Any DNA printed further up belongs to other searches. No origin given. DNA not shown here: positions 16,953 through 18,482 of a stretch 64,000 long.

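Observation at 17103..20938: Low-GC two-gene operon: TIR-TPR-TaqI_C-like fusion protein translationally coupled to an SMC/ABC-type ATPase. Candidate undescribed anti-phage system.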

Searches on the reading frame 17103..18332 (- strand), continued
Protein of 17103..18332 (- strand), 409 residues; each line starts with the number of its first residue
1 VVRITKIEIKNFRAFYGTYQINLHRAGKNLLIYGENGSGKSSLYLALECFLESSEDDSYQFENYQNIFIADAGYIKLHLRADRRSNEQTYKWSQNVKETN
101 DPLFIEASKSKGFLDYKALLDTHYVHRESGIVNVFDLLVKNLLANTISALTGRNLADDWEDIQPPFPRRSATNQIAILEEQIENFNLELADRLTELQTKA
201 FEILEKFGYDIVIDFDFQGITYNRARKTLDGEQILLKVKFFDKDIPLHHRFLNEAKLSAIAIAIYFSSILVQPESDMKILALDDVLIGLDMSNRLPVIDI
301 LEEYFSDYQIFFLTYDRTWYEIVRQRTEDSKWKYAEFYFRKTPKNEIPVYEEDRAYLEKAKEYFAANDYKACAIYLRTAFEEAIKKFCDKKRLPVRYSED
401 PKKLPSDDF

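Call 79: search_protein_families(library=pfam, proteins=[P0241, L049:5568-7454:+, L086:3118-5076:+, L090:4519-6453:+, L088:6860-8962:+, L042:5258-7153:+, P0266, P0324, P0369, P0463], max_evalue=0.01)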
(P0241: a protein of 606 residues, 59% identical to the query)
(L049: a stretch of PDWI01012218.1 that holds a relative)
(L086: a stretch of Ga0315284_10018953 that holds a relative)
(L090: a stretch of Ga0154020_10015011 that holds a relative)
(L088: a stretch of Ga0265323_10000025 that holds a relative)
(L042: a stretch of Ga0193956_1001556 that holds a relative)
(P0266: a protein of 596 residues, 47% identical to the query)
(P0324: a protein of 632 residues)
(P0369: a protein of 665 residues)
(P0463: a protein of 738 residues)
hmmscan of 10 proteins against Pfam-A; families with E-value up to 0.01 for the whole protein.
P0241 (606 aa): 14 families
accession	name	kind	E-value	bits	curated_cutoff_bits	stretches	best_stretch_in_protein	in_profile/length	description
PF02463.25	SMC_N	-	3.1e-12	46.8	40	1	4-341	2-205/220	RecF/RecN/SMC N terminal domain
PF13175.12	AAA_15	-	4.5e-11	43.4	32.1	1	3-128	2-107/374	AAA ATPase domain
PF13476.12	AAA_23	-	1.6e-09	39.1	27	1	6-219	1-194/201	AAA domain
PF13643.11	DUF4145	-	2.9e-07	30.9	23.1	0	498-547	3-49/88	Domain of unknown function (DUF4145)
PF13555.12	AAA_29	-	2.7e-05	24.3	27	1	5-47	2-42/61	P-loop containing region of AAA domain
PF05168.19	HEPN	-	0.00024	21.7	22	0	493-602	10-111/117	HEPN domain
PF13304.12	AAA_21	-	0.00035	21.2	27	0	32-53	4-25/304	AAA domain, putative AbiEii toxin, Type IV TA system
PF20720.3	nSTAND3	-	0.00063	19.9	27.2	0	25-127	15-112/155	Novel STAND NTPase 3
PF13479.12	AAA_24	-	0.00067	20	27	0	27-47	2-22/195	AAA domain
PF20983.2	ExoU_C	-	0.00089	19.7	27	0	514-536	50-72/87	ExoU toxin, C-terminal domain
PF22569.1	DCD_C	-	0.0011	18.7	22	0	509-559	28-78/192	2'-deoxycytidine 5'-triphosphate deaminase (DCD), C-terminal domain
PF13191.12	AAA_16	-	0.0015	19.5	32.6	0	24-54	21-51/167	AAA ATPase domain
PF00005.33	ABC_tran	-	0.002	19.2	25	1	25-114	9-93/137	ABC transporter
PF10553.14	MSV199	-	0.0081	16.9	22.4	1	462-525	62-124/132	MSV199 domain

L049:5568-7454:+ (628 aa): 8 families
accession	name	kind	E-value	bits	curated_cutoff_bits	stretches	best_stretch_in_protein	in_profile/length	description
PF02463.25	SMC_N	-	4.9e-11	42.9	40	1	3-320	2-204/220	RecF/RecN/SMC N terminal domain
PF13175.12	AAA_15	-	1.1e-06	28.9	32.1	1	1-190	1-191/374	AAA ATPase domain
PF13476.12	AAA_23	-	1.2e-06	29.8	27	1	6-195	2-191/201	AAA domain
PF13555.12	AAA_29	-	1.7e-05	24.9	27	1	5-48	3-46/61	P-loop containing region of AAA domain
PF00005.33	ABC_tran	-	0.0005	21.1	25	1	24-101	11-80/137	ABC transporter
PF13514.12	AAA_27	-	0.006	16.6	22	0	1-47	1-49/206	AAA domain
PF13643.11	DUF4145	-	0.0072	16.8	23.1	0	365-386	9-30/88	Domain of unknown function (DUF4145)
PF13401.12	AAA_22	-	0.0094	16.7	27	0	26-59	7-33/130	AAA domain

L086:3118-5076:+ (652 aa): 8 families
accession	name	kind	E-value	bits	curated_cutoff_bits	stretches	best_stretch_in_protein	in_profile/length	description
PF02463.25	SMC_N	-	3e-06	27.3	40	0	24-70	2-45/220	RecF/RecN/SMC N terminal domain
PF13476.12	AAA_23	-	1e-05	26.7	27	1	26-70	1-40/201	AAA domain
PF13555.12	AAA_29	-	0.00026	21.1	27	1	26-72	3-45/61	P-loop containing region of AAA domain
PF13304.12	AAA_21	-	0.00027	21.6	27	1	54-72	4-22/304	AAA domain, putative AbiEii toxin, Type IV TA system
PF13191.12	AAA_16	-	0.0016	19.4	32.6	1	48-75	23-50/167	AAA ATPase domain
PF00005.33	ABC_tran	-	0.0018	19.3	25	1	47-73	9-35/137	ABC transporter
PF13401.12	AAA_22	-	0.0021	18.8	27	1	48-117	4-58/130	AAA domain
PF13166.12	AAA_13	-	0.0047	16.1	36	1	51-73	18-40/713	AAA domain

L090:4519-6453:+ (644 aa): 4 families
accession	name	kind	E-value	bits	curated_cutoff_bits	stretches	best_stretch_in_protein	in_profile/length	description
PF02463.25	SMC_N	-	2.5e-08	34.1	40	1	12-71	2-60/220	RecF/RecN/SMC N terminal domain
PF13476.12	AAA_23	-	7.4e-05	23.9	27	1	16-104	3-99/201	AAA domain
PF13555.12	AAA_29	-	0.0012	19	27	1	14-54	3-41/61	P-loop containing region of AAA domain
PF13175.12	AAA_15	-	0.0063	16.6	32.1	1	32-88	20-83/374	AAA ATPase domain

L088:6860-8962:+ (700 aa): 10 families
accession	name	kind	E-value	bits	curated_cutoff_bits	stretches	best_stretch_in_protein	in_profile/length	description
PF02463.25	SMC_N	-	9.2e-07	28.9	40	0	333-385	156-208/220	RecF/RecN/SMC N terminal domain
PF13304.12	AAA_21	-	3.9e-05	24.3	27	1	79-110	4-44/304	AAA domain, putative AbiEii toxin, Type IV TA system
PF13166.12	AAA_13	-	0.00037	19.8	36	1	78-115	20-56/713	AAA domain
PF13555.12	AAA_29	-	0.00068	19.8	27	1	68-102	17-50/61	P-loop containing region of AAA domain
PF13476.12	AAA_23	-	0.0011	20.1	27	1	51-106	1-51/201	AAA domain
PF13191.12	AAA_16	-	0.002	19.1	32.6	1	75-102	25-52/167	AAA ATPase domain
PF13175.12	AAA_15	-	0.0025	17.9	32.1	1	49-101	3-50/374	AAA ATPase domain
PF05673.19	DUF815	-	0.0054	16.3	23.8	1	71-99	50-78/249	Protein of unknown function (DUF815)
PF00005.33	ABC_tran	-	0.0079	17.2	25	0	74-99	11-36/137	ABC transporter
PF13401.12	AAA_22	-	0.0086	16.8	27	0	75-138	6-53/130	AAA domain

L042:5258-7153:+ (631 aa): 6 families
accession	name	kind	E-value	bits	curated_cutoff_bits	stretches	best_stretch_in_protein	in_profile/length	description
PF02463.25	SMC_N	-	4.9e-13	49.5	40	1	3-320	2-204/220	RecF/RecN/SMC N terminal domain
PF13175.12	AAA_15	-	8.9e-05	22.7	32.1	1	1-309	1-204/374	AAA ATPase domain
PF13555.12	AAA_29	-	0.00015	21.8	27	1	5-44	3-42/61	P-loop containing region of AAA domain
PF13643.11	DUF4145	-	0.00021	21.7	23.1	0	364-394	8-40/88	Domain of unknown function (DUF4145)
PF00005.33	ABC_tran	-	0.00049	21.1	25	1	24-104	11-80/137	ABC transporter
PF13476.12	AAA_23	-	0.00089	20.4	27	1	6-191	2-178/201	AAA domain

P0266 (596 aa): 11 families
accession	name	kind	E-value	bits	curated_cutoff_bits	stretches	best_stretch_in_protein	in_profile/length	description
PF02463.25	SMC_N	-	1.3e-13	51.4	40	1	3-323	2-204/220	RecF/RecN/SMC N terminal domain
PF13175.12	AAA_15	-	6.3e-12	46.2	32.1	1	1-65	1-55/374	AAA ATPase domain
PF13476.12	AAA_23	-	3.4e-11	44.6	27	1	5-188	1-168/201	AAA domain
PF13555.12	AAA_29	-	7.1e-08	32.5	27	1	4-49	2-45/61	P-loop containing region of AAA domain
PF13304.12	AAA_21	-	3.1e-06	27.9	27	1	30-81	3-53/304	AAA domain, putative AbiEii toxin, Type IV TA system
PF13514.12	AAA_27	-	3.2e-05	24.1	22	1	1-47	1-47/206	AAA domain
PF00005.33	ABC_tran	-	5.2e-05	24.3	25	1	24-91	9-77/137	ABC transporter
PF01935.23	DUF87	-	0.00088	19.9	23.2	1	28-218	25-203/220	Helicase HerA, central domain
PF13191.12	AAA_16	-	0.0018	19.2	32.6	0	26-53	24-51/167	AAA ATPase domain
PF11398.14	DUF2813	-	0.0021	17.9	21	1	1-69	1-64/372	Protein of unknown function (DUF2813)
PF13479.12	AAA_24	-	0.0054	17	27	0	26-102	2-58/195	AAA domain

P0324 (632 aa): 8 families
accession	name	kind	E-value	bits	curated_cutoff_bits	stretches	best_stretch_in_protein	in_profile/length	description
PF02463.25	SMC_N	-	1.5e-12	47.9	40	1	3-324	2-211/220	RecF/RecN/SMC N terminal domain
PF13476.12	AAA_23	-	6.9e-07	30.5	27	1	5-141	1-142/201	AAA domain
PF13304.12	AAA_21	-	4.3e-05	24.1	27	1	31-68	4-41/304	AAA domain, putative AbiEii toxin, Type IV TA system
PF13555.12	AAA_29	-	7e-05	22.9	27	1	4-50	2-46/61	P-loop containing region of AAA domain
PF13514.12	AAA_27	-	0.0003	20.9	22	1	1-48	1-48/206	AAA domain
PF13191.12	AAA_16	-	0.0011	19.9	32.6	0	26-53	24-51/167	AAA ATPase domain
PF00005.33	ABC_tran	-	0.0018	19.3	25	0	24-48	9-33/137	ABC transporter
PF05673.19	DUF815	-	0.0043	16.7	23.8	1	23-54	50-81/249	Protein of unknown function (DUF815)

P0369 (665 aa): 6 families
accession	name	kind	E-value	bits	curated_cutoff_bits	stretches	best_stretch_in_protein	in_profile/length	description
PF02463.25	SMC_N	-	2.2e-09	37.5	40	2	304-367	145-205/220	RecF/RecN/SMC N terminal domain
PF13476.12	AAA_23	-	2.8e-06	28.5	27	1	50-96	1-45/201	AAA domain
PF13175.12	AAA_15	-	4.7e-05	23.6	32.1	1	48-100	3-53/374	AAA ATPase domain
PF00005.33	ABC_tran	-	9.7e-05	23.4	25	1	63-97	4-38/137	ABC transporter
PF13514.12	AAA_27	-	0.00015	21.9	22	1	47-102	2-58/206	AAA domain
PF13555.12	AAA_29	-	0.00023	21.3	27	1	48-95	1-47/61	P-loop containing region of AAA domain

P0463 (738 aa): 8 families
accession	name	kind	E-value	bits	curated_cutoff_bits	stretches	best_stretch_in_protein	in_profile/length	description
PF02463.25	SMC_N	-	6.5e-16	58.9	40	1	10-349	2-203/220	RecF/RecN/SMC N terminal domain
PF13476.12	AAA_23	-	1.1e-11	46.3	27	1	13-104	2-84/201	AAA domain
PF13175.12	AAA_15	-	4.6e-11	43.4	32.1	1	9-210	2-191/374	AAA ATPase domain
PF13304.12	AAA_21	-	6.9e-07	30.1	27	1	35-71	3-42/304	AAA domain, putative AbiEii toxin, Type IV TA system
PF13166.12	AAA_13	-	1.2e-05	24.7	36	0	28-58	14-43/713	AAA domain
PF13555.12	AAA_29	-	2.2e-05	24.6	27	1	10-56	1-47/61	P-loop containing region of AAA domain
PF13514.12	AAA_27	-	0.00062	19.8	22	1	9-93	2-82/206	AAA domain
PF00005.33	ABC_tran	-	0.0021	19.1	25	1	31-57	11-37/137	ABC transporter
